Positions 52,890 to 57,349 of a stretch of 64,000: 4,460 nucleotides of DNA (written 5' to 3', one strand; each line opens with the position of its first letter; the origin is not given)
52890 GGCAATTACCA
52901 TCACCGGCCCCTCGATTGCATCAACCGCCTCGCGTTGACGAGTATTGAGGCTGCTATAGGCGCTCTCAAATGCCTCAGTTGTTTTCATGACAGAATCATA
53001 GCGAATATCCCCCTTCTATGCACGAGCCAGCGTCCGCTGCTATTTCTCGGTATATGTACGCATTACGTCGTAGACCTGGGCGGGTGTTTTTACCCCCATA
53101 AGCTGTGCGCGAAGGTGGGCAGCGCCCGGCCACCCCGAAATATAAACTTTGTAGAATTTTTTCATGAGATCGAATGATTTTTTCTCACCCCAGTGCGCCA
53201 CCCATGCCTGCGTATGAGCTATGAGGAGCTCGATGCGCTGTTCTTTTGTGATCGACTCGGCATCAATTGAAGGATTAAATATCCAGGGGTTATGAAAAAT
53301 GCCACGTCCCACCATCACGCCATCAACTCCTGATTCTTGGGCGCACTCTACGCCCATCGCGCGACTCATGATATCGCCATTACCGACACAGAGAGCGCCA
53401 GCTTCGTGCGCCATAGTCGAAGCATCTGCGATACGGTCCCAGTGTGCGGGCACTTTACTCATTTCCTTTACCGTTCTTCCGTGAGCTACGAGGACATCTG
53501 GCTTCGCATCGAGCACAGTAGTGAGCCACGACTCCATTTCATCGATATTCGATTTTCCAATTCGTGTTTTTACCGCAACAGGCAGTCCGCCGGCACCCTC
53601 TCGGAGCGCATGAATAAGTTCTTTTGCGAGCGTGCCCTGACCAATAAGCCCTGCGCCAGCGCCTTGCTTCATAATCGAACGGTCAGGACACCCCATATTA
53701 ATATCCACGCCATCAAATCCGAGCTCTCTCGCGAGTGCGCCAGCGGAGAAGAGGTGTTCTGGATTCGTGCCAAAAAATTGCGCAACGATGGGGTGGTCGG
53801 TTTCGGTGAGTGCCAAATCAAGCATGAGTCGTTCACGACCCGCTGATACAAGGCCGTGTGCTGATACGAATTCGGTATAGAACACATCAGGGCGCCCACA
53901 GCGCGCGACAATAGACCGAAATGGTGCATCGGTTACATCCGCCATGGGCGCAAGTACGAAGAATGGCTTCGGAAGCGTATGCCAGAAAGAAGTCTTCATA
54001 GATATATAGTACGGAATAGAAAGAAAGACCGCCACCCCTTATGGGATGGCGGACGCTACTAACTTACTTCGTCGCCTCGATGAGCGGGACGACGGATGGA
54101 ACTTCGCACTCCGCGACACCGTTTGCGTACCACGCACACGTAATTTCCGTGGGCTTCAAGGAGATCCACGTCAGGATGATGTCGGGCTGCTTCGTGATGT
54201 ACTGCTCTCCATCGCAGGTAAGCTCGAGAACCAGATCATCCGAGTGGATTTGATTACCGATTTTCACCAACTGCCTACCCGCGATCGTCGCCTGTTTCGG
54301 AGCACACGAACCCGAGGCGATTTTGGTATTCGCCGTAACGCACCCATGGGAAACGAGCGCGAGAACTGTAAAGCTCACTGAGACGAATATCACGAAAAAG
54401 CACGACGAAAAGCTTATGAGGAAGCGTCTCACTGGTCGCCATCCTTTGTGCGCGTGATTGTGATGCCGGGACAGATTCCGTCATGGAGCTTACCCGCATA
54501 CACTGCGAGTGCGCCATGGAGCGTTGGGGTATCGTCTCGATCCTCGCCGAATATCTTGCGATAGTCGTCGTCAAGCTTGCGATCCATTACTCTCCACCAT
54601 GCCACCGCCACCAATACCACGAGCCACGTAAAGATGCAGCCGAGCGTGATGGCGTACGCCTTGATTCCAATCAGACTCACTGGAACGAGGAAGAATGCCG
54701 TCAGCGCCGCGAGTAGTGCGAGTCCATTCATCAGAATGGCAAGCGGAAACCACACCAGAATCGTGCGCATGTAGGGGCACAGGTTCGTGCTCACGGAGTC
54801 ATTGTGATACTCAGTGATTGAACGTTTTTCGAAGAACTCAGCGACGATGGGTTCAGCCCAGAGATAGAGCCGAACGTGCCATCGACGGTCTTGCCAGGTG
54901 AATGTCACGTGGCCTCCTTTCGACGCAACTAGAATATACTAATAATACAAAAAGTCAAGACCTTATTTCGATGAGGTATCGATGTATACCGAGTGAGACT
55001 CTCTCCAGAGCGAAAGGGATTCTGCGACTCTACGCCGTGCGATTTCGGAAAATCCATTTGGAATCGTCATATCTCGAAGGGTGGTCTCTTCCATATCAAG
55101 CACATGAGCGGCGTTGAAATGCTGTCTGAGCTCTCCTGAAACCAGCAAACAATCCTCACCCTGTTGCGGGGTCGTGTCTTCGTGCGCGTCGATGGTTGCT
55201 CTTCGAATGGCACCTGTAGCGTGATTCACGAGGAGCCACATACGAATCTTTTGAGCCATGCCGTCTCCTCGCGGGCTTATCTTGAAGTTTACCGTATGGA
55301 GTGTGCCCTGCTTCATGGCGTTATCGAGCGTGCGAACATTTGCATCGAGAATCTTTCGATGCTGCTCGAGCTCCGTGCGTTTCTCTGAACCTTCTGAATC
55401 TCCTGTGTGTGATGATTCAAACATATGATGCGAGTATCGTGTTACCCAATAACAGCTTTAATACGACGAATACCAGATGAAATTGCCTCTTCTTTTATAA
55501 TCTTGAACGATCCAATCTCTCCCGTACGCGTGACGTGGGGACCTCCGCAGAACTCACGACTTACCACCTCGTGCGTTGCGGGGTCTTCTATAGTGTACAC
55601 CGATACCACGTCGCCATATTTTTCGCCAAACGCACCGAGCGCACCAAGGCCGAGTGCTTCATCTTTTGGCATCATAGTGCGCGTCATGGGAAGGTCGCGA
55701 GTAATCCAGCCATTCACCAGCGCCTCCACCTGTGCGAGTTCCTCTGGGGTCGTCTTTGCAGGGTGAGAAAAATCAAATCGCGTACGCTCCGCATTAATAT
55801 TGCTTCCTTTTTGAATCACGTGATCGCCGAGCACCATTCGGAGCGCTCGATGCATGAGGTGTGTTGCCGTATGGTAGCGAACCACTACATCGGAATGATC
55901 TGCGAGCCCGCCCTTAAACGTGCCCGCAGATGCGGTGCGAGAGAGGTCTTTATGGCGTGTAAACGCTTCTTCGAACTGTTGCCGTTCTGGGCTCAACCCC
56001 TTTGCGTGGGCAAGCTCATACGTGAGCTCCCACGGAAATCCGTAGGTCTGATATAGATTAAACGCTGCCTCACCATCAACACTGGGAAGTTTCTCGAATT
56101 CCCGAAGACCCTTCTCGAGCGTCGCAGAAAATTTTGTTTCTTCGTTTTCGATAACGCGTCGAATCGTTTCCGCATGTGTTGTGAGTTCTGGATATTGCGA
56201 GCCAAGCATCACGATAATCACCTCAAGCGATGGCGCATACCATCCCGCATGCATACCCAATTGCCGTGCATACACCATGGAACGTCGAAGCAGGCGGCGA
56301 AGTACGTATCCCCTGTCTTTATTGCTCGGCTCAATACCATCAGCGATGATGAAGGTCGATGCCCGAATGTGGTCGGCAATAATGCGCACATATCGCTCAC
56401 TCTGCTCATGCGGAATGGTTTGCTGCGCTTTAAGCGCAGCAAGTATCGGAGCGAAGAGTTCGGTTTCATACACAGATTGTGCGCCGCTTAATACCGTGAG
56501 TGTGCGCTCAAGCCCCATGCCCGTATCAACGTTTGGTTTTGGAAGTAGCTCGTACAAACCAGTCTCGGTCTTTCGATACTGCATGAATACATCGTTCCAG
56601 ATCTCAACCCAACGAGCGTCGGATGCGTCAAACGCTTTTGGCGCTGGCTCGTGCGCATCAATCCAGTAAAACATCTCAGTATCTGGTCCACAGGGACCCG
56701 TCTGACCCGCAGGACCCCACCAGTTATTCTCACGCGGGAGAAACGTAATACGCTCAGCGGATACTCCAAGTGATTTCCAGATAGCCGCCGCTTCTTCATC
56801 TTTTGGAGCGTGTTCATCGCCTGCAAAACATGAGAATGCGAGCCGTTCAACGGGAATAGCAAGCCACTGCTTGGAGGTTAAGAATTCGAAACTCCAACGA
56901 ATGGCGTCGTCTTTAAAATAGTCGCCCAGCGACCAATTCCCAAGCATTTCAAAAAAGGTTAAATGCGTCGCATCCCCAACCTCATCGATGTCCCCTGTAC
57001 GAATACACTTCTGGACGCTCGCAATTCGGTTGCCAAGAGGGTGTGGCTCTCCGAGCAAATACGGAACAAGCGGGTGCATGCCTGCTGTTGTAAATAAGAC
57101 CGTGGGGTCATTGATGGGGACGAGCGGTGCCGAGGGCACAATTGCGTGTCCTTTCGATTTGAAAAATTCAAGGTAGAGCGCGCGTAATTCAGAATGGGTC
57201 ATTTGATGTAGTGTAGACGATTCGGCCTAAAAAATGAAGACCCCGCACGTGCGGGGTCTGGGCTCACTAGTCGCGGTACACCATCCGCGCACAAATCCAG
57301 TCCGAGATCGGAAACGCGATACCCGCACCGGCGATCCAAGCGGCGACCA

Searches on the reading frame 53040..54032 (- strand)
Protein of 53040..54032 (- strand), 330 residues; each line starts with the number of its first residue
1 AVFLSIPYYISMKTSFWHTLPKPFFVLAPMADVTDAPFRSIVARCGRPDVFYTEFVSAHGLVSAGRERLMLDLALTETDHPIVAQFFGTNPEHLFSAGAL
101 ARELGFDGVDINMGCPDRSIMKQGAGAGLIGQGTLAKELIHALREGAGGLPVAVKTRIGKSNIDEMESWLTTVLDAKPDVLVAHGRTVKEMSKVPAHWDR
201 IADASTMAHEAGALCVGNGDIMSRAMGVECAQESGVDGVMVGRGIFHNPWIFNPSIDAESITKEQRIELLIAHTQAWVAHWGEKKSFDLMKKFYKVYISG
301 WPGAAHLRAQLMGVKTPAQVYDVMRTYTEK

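Call 57: search_protein_families(library=pfam, proteins=[window:53040-54032:-], max_evalue=0.00001)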
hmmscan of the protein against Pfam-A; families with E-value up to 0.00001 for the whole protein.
window:53040-54032:- (330 aa): 1 family
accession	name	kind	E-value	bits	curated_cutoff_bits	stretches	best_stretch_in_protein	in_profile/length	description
PF01207.24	Dus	-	4.1e-56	190.8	20.4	1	27-322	2-300/311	Dihydrouridine synthase (Dus)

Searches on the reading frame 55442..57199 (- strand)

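Call 57: search_protein_families(library=pfam, proteins=[window:55442-57199:-], max_evalue=0.00001)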
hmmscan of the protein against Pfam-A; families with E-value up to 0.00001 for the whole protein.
window:55442-57199:- (585 aa): 2 families
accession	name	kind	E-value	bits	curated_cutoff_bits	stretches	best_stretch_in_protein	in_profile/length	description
PF01411.24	tRNA-synt_2c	-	1.3e-128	430.4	30.3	1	4-444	1-450/552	tRNA synthetases class II (A)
PF07973.19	tRNA_SAD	-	3.9e-17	62.4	24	1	532-580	1-43/44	Threonyl and Alanyl tRNA synthetase second additional domain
